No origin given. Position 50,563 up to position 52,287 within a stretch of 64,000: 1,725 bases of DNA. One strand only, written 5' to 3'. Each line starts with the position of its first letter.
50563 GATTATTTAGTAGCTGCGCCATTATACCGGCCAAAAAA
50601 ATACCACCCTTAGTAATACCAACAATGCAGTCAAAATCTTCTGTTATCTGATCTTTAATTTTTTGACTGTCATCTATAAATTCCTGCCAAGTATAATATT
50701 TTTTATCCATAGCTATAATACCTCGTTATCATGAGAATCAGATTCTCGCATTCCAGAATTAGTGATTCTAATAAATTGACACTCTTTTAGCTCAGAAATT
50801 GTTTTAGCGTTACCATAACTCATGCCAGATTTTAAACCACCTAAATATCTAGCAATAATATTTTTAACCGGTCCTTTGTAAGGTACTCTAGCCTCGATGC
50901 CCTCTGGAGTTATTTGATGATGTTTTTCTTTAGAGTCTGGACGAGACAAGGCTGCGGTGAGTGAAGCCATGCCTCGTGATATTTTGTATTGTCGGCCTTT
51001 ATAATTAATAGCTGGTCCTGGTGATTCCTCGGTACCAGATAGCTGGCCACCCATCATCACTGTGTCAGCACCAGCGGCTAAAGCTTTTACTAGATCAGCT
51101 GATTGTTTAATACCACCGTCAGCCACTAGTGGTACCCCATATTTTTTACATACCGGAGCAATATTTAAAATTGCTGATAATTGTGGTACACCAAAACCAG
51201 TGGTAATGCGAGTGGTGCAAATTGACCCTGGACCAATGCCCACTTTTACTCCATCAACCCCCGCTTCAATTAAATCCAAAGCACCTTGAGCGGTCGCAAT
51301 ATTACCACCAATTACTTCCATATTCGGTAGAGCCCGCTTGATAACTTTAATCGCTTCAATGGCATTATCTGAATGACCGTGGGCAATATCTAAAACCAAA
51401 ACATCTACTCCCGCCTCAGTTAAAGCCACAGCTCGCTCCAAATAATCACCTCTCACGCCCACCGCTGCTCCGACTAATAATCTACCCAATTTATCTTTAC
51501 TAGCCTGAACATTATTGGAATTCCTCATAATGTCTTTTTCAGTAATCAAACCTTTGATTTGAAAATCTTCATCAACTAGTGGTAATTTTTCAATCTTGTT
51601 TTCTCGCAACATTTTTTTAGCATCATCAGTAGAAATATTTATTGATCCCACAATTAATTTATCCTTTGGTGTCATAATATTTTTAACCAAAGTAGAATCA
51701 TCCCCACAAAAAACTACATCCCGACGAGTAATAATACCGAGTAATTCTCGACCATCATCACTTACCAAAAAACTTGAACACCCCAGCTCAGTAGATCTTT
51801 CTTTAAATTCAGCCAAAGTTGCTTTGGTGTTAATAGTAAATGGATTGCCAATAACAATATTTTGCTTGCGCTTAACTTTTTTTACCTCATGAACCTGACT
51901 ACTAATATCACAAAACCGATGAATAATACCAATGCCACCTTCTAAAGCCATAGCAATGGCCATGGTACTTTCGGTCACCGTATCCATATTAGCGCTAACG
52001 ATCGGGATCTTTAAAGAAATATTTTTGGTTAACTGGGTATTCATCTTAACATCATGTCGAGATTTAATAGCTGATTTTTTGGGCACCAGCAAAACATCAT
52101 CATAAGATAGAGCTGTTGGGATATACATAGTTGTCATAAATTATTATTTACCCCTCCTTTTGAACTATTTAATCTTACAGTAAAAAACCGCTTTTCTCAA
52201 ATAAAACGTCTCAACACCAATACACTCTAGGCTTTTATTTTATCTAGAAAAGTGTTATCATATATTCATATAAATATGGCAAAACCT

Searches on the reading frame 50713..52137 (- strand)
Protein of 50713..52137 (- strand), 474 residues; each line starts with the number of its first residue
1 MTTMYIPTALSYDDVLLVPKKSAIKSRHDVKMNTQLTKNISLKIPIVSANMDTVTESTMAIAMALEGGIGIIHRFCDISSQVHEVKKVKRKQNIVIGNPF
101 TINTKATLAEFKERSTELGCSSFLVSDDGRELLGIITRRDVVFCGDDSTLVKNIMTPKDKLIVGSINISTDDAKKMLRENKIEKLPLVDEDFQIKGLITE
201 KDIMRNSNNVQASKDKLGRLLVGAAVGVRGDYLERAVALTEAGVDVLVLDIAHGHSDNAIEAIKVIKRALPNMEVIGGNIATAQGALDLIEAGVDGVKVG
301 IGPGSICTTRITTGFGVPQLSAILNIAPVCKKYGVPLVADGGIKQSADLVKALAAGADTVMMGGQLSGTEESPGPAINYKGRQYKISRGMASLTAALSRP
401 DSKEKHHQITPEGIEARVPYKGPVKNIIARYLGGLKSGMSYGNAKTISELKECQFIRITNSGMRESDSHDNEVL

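Call 125: search_protein_families(library=pfam, proteins=[window:50713-52137:-], max_evalue=0.000001)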
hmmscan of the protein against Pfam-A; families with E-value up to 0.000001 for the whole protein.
window:50713-52137:- (474 aa): 4 families
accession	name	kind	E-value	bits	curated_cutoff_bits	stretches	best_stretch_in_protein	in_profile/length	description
PF00478.31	IMPDH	-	3.8e-140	467.2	25.6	1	9-469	1-345/345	IMP dehydrogenase / GMP reductase domain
PF00571.33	CBS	-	3.7e-15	56.4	24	1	151-206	1-54/57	CBS domain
PF03060.21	NMO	-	1.4e-10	41.6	28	0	187-377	60-236/331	Nitronate monooxygenase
PF01070.24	FMN_dh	-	4.5e-08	32.9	24.9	1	263-364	210-303/350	FMN-dependent dehydrogenase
